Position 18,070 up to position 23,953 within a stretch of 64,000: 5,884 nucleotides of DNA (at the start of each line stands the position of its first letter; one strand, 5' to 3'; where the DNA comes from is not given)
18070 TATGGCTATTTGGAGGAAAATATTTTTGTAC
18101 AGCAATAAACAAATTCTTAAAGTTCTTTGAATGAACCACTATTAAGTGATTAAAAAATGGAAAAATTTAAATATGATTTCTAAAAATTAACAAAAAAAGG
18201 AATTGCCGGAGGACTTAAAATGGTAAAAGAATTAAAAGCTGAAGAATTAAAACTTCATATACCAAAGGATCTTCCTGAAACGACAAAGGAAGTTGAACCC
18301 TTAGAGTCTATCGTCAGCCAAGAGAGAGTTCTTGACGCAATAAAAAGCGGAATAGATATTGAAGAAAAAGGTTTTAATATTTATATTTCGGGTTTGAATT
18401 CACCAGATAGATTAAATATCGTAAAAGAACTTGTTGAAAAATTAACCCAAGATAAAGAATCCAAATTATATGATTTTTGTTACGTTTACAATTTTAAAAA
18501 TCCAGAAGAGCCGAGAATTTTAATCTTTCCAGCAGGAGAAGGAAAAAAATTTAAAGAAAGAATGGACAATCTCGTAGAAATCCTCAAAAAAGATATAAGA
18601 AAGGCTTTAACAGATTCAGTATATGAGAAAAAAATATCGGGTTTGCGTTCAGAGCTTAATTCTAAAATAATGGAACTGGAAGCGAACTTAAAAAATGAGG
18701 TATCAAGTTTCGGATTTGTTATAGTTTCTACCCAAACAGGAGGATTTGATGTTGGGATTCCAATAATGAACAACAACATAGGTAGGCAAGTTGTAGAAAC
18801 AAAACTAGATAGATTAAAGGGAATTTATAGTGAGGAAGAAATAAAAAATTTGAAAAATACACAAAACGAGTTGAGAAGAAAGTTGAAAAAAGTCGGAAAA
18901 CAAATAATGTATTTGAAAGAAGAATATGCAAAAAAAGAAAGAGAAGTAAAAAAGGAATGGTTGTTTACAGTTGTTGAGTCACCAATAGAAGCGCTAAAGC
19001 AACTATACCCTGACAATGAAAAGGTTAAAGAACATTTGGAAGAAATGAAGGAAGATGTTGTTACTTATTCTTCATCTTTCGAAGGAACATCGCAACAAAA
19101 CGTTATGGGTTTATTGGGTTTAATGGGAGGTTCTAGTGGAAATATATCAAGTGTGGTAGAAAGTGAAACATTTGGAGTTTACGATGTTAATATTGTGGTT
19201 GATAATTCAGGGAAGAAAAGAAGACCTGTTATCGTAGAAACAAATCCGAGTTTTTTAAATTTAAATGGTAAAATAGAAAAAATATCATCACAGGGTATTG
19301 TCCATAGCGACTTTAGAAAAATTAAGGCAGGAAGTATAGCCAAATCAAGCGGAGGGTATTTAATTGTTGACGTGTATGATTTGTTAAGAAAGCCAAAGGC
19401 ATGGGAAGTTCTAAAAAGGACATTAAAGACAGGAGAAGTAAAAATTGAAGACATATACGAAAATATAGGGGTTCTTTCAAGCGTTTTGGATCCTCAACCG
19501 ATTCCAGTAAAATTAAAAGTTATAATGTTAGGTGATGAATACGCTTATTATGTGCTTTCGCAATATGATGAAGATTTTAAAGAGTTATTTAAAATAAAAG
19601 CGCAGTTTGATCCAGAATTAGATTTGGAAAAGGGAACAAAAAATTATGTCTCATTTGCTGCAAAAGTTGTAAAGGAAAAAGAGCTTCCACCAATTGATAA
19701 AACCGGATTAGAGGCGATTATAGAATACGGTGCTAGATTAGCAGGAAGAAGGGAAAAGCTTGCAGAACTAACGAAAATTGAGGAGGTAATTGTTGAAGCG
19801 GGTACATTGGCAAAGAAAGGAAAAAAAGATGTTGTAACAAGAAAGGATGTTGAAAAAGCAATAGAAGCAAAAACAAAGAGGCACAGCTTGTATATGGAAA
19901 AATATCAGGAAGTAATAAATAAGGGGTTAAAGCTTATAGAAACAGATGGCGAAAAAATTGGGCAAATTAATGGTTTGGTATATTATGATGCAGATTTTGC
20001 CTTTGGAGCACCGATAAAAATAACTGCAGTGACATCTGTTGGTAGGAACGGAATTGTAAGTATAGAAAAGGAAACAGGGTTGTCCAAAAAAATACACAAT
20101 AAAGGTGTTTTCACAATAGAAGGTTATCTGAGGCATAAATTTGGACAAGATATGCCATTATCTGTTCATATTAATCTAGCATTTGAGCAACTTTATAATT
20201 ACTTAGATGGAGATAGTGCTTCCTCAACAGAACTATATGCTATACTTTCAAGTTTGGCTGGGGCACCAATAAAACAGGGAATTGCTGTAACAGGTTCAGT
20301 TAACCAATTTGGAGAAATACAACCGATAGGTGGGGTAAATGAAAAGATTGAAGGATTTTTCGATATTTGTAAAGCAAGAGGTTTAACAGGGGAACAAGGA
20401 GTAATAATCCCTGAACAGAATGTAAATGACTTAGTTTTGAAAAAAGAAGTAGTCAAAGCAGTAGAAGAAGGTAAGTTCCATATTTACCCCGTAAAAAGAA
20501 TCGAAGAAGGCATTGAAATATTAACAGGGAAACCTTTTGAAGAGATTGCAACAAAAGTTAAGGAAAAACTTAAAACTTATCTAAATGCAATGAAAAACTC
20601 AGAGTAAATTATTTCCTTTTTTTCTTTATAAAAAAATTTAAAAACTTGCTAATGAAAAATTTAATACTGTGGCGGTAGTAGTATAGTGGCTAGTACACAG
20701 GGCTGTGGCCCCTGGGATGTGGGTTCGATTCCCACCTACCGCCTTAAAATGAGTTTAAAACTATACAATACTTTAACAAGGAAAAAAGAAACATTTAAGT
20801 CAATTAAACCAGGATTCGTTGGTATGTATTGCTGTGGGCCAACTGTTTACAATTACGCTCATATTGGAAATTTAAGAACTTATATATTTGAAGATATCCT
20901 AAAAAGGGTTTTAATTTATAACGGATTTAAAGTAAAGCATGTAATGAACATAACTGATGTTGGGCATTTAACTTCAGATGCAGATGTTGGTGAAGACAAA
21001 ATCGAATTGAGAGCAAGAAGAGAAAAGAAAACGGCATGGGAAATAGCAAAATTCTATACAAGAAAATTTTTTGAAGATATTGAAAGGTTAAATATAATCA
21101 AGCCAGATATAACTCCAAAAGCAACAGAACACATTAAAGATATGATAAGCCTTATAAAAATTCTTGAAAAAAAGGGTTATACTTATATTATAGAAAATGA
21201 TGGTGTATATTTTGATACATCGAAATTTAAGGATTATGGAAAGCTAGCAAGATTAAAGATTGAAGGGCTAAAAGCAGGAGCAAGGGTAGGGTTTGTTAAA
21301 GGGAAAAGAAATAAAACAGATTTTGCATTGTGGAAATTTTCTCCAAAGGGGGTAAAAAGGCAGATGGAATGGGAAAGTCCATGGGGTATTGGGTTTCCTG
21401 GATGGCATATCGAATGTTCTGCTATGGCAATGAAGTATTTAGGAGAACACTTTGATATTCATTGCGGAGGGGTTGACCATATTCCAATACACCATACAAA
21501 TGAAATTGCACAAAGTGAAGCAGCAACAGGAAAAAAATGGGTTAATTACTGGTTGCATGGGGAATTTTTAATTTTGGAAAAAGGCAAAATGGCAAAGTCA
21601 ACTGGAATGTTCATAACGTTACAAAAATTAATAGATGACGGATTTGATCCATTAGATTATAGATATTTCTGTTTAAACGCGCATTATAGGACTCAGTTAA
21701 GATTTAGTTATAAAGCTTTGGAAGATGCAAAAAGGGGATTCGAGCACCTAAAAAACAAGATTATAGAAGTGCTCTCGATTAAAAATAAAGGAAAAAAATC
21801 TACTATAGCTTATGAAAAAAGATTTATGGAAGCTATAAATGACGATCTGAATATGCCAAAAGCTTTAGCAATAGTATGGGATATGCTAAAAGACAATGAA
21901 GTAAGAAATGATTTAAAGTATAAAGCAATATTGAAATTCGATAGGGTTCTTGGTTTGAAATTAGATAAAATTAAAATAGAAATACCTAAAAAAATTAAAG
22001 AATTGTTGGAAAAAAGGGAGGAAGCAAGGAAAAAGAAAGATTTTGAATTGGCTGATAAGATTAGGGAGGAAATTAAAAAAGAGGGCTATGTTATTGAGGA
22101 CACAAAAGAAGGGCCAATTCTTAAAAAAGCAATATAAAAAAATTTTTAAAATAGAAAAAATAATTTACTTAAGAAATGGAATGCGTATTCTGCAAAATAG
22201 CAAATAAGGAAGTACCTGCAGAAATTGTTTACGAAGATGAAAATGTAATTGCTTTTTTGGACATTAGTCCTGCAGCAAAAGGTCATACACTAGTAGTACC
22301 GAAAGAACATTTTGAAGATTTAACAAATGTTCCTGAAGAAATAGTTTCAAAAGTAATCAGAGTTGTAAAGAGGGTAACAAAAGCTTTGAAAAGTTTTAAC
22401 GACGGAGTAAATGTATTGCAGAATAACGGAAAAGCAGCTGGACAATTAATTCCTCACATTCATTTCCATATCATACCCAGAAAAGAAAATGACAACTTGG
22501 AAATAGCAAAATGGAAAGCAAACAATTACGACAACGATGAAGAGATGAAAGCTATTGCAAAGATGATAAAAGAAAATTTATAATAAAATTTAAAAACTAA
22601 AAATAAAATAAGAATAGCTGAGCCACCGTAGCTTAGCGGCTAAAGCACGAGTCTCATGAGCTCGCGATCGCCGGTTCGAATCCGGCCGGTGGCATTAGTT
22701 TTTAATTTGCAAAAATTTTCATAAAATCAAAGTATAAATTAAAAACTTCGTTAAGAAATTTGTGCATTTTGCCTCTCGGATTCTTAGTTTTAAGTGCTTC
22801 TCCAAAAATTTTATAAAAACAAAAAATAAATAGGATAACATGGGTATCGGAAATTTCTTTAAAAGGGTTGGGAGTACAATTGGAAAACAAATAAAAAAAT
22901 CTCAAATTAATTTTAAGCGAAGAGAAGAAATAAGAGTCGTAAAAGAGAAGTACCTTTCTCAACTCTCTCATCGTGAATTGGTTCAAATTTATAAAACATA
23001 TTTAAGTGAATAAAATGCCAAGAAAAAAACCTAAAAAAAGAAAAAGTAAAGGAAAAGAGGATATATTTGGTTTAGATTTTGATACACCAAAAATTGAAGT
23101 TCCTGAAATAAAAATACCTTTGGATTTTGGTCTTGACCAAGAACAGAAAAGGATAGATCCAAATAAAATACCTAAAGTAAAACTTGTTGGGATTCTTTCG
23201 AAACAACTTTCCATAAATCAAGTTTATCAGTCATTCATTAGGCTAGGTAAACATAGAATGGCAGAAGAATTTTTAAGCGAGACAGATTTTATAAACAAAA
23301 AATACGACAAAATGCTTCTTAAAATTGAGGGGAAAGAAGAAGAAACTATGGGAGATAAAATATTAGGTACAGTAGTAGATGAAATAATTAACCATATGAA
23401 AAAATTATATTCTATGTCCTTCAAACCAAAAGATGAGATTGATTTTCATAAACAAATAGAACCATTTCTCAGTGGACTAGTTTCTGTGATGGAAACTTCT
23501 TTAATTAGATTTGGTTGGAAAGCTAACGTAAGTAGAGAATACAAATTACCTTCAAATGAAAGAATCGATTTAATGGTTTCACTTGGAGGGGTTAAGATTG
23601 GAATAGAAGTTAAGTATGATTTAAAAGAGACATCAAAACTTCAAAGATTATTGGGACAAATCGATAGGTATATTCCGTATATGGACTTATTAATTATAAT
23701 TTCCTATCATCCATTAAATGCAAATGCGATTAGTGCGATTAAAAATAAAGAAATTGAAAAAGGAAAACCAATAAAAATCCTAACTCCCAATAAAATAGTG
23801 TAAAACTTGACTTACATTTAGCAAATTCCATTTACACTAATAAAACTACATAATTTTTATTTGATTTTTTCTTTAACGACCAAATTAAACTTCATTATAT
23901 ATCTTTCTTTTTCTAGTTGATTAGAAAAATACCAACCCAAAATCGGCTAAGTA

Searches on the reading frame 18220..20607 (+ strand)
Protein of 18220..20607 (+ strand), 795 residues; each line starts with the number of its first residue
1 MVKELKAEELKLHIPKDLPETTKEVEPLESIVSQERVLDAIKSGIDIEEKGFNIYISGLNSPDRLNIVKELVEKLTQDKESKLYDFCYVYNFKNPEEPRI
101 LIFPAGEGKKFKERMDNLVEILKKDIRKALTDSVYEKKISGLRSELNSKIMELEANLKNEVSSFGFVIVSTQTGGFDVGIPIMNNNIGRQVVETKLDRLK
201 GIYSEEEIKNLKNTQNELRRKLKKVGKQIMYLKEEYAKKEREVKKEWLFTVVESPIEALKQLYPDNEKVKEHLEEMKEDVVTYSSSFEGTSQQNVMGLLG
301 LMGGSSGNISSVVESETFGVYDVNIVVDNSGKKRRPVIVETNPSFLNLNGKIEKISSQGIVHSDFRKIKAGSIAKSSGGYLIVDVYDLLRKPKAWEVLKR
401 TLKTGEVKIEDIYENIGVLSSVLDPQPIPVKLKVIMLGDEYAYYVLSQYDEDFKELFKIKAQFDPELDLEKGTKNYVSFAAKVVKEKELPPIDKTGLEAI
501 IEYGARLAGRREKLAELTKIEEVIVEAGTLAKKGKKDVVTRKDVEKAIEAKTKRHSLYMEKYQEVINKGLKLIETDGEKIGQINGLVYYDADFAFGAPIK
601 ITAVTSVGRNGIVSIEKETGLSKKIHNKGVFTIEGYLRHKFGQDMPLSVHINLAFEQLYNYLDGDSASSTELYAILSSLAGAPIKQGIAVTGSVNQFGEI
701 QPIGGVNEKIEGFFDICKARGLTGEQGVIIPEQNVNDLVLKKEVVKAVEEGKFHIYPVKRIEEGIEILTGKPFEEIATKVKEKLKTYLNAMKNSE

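Call 43: search_protein_families(library=pfam, proteins=[window:18220-20607:+], max_evalue=0.001)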
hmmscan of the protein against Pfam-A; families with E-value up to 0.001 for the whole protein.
window:18220-20607:+ (795 aa): 4 families
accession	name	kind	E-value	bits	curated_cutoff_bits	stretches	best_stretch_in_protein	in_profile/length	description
PF13654.12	AAA_32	-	3.2e-47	160.3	21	1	334-464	2-133/133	LonB-like, AAA domain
PF20436.4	LonB_AAA-LID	-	2.5e-16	59.9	22.4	1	491-554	1-65/65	Archaeal LonB, AAA+ ATPase LID domain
PF20437.3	LonC_helical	-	3.3e-16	59.4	24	1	85-118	1-34/34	Lon-like LonC helical domain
PF05362.19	Lon_C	-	1.5e-10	41.4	21.1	1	663-766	108-200/205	Lon protease (S16) C-terminal proteolytic domain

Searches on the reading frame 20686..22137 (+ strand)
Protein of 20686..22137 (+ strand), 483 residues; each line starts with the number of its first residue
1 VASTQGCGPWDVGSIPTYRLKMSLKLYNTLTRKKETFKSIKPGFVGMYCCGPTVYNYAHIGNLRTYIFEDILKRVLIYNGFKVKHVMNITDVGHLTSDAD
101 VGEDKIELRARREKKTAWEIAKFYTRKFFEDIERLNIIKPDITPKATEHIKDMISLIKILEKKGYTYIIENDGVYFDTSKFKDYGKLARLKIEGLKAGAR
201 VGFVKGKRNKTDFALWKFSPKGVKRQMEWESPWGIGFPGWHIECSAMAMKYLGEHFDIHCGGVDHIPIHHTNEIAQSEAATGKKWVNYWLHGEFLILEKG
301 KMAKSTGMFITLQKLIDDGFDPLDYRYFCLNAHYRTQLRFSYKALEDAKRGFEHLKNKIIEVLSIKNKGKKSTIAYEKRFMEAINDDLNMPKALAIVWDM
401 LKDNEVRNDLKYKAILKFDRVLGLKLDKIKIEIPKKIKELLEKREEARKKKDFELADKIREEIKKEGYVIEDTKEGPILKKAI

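Call 43: search_protein_families(library=pfam, proteins=[window:20686-22137:+], max_evalue=0.001)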
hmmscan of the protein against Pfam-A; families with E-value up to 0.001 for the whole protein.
window:20686-22137:+ (483 aa): 5 families
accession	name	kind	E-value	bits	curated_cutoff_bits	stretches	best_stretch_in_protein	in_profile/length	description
PF01406.26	tRNA-synt_1e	-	1.5e-102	343.4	27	1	37-349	2-300/301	tRNA synthetases class I (C) catalytic domain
PF09334.17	tRNA-synt_1g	-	1.1e-09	38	20.1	1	55-176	11-123/391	tRNA synthetases class I (M)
PF23493.1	CysS_C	-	2.2e-07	31.3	23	1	432-475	3-46/51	Cysteinyl-tRNA ligase anticodon binding domain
PF09190.17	DALR_2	-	7.2e-06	26.9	22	1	379-409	1-31/57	DALR domain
PF01921.24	tRNA-synt_1f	-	2.6e-05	23.7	27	0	248-366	227-341/360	tRNA synthetases class I (K)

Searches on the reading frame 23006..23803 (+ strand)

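Call 43: search_protein_families(library=pfam, proteins=[window:23006-23803:+], max_evalue=0.001)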
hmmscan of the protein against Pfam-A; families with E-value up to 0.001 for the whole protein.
window:23006-23803:+ (265 aa): 0 families

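Call 47: search_protein_families(library=ncbifam, proteins=[window:23006-23803:+], max_evalue=0.01)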
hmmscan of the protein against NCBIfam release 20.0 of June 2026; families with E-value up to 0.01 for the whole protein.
window:23006-23803:+ (265 aa): 1 family
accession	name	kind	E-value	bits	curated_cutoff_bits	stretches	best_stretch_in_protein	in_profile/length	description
NF033832.1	sce7726_fam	subfamily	0.0066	16.4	70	0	174-235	25-83/184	sce7726 family protein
